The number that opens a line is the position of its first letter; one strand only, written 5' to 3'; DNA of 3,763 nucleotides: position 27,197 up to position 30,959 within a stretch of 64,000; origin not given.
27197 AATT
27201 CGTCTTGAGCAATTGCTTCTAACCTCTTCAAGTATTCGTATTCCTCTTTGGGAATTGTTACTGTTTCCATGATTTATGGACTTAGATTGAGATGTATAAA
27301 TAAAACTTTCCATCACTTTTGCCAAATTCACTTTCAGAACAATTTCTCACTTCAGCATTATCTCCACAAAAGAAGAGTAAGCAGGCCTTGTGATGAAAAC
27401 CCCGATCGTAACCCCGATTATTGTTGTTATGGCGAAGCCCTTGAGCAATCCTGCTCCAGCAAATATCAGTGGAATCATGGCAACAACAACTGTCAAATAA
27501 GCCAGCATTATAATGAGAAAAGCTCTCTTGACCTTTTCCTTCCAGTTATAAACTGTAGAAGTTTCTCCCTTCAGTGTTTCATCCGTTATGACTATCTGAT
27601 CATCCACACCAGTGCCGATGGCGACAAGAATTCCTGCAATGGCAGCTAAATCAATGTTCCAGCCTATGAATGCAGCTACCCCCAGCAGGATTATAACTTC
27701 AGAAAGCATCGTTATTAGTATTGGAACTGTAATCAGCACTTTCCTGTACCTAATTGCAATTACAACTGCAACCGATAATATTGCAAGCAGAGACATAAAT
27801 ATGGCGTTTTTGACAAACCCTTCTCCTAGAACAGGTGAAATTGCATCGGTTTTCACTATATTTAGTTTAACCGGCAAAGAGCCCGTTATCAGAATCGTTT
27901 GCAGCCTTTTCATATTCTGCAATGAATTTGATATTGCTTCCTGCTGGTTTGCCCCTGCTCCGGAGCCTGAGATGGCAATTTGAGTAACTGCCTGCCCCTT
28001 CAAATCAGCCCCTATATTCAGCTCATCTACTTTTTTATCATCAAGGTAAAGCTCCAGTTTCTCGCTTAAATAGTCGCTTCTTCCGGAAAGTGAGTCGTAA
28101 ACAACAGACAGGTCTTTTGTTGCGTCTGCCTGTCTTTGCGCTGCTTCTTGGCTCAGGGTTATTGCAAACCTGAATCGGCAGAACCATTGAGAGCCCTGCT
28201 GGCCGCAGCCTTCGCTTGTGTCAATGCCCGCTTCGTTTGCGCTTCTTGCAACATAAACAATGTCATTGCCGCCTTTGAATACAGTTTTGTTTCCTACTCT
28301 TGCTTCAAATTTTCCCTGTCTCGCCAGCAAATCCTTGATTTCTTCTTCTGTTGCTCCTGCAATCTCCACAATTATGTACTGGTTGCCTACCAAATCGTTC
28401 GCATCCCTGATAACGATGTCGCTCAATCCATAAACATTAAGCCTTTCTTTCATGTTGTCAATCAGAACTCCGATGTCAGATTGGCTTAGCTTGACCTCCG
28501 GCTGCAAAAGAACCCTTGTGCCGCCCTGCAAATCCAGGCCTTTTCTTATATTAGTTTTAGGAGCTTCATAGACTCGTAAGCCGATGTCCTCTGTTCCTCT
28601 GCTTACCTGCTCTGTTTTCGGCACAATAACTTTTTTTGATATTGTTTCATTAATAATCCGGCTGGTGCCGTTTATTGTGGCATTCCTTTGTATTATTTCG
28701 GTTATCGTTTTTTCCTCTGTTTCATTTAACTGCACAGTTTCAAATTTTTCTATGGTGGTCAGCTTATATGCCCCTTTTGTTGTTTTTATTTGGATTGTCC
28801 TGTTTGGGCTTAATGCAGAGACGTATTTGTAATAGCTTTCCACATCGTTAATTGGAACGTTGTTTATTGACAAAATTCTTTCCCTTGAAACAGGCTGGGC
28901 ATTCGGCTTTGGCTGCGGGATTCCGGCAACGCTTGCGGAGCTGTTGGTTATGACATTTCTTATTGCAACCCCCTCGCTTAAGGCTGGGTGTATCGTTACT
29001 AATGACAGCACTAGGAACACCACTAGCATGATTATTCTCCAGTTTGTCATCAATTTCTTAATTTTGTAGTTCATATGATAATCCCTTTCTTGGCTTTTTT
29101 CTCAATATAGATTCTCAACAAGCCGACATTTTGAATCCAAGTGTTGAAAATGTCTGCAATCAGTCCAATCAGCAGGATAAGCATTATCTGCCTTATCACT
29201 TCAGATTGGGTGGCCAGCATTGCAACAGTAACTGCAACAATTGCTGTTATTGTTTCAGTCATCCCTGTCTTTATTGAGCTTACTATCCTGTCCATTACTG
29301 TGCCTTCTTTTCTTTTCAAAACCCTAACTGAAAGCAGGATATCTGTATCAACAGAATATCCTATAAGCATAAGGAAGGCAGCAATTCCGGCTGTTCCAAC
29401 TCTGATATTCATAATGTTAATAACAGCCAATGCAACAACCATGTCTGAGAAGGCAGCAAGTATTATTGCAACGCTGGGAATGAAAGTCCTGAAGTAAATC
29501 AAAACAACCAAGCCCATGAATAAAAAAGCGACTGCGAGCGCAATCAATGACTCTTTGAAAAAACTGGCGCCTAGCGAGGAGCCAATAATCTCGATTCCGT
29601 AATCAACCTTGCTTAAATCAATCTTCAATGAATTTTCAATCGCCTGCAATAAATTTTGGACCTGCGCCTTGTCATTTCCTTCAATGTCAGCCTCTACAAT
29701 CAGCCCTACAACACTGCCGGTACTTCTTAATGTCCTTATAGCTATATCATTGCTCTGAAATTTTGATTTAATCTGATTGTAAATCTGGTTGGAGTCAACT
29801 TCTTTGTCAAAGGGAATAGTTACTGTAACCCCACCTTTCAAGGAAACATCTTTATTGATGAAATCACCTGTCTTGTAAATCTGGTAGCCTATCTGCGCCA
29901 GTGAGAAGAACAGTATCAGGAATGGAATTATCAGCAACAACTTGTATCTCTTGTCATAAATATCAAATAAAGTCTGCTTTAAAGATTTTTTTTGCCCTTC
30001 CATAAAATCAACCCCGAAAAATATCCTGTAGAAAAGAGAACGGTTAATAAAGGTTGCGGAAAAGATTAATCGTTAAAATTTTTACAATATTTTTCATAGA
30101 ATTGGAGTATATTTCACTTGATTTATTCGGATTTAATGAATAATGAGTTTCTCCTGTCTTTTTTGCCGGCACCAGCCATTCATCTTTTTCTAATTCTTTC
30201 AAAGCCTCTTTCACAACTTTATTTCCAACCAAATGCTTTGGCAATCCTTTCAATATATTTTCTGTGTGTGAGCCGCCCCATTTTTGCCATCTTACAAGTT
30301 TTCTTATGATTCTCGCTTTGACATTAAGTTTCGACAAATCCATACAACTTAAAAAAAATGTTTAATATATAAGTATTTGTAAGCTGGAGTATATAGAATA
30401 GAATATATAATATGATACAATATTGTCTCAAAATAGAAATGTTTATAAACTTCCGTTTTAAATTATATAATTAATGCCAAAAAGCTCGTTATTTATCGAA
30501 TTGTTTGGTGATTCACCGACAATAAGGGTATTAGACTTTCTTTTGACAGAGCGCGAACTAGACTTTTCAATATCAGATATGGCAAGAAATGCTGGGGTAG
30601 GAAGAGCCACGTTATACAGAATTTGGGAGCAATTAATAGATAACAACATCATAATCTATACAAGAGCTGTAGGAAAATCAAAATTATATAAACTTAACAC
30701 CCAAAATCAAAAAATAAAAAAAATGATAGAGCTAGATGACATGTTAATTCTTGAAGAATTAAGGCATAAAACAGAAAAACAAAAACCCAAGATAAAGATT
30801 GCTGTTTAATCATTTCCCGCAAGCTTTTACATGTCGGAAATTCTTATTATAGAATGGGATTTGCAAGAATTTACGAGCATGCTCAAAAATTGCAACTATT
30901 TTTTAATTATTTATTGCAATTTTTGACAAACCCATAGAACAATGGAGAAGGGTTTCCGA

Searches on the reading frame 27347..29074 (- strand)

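Call 10: search_protein_families(library=pfam, proteins=[window:27347-29074:-], max_evalue=0.01)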
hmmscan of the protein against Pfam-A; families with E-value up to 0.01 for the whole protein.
window:27347-29074:- (575 aa): 4 families
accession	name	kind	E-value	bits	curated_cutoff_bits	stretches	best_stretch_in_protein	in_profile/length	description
PF02355.23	SecD_SecF_C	-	1.5e-19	70.6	20.5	1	403-560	12-173/189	Protein export membrane protein SecD/SecF, C-terminal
PF03176.21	MMPL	-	0.00063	19.2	20.5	1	327-563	69-292/333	MMPL family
PF13180.12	PDZ_2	-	0.0034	18.1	27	0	34-104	12-73/80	PDZ domain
PF07549.19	Sec_GG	-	0.0091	16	20.3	0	177-191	9-23/28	SecD/SecF GG Motif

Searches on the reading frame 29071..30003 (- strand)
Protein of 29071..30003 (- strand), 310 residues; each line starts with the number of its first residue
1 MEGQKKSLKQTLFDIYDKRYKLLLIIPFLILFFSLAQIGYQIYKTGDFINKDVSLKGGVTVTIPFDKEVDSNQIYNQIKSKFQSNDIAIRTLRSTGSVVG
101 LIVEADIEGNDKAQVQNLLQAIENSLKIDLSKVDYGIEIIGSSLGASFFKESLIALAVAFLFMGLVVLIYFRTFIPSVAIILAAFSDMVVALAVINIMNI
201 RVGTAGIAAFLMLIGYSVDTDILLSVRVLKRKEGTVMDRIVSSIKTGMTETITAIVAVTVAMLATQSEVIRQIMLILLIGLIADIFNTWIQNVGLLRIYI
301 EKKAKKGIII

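Call 53: search_protein_families(library=pfam, proteins=[window:29071-30003:-], max_evalue=0.001)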
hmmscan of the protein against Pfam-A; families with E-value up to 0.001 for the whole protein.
window:29071-30003:- (310 aa): 1 family
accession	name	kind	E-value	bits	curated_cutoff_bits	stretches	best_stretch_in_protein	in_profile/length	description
PF02355.23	SecD_SecF_C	-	8.5e-28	97.5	20.5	1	131-301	12-188/189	Protein export membrane protein SecD/SecF, C-terminal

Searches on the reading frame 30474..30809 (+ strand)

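Call 89: search_protein_families(library=pfam, proteins=[window:30474-30809:+], max_evalue=0.01)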
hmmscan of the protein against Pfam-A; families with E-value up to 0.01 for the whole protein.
window:30474-30809:+ (111 aa): 7 families
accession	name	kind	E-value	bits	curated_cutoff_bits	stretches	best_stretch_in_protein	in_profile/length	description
PF02796.21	HTH_7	-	0.00047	20.7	23.8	1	32-52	23-43/45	Helix-turn-helix domain of resolvase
PF13022.12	HTH_Tnp_1_2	-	0.0007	20.1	27.9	1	23-86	18-80/122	Helix-turn-helix of insertion element transposase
PF24033.1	DUF7342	-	0.0011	19.4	31.6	1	33-107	20-93/150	Family of unknown function (DUF7342)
PF01475.25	FUR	-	0.0016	19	23.1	1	38-94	37-92/121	Ferric uptake regulator family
PF01418.23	HTH_6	-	0.0052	17.2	28.3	0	18-50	20-54/77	Helix-turn-helix domain, rpiR family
PF09339.16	HTH_IclR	-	0.0052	17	22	1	17-55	6-43/52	IclR helix-turn-helix domain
PF13545.12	HTH_Crp_2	-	0.0076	16.6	27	0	18-61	2-53/70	Crp-like helix-turn-helix domain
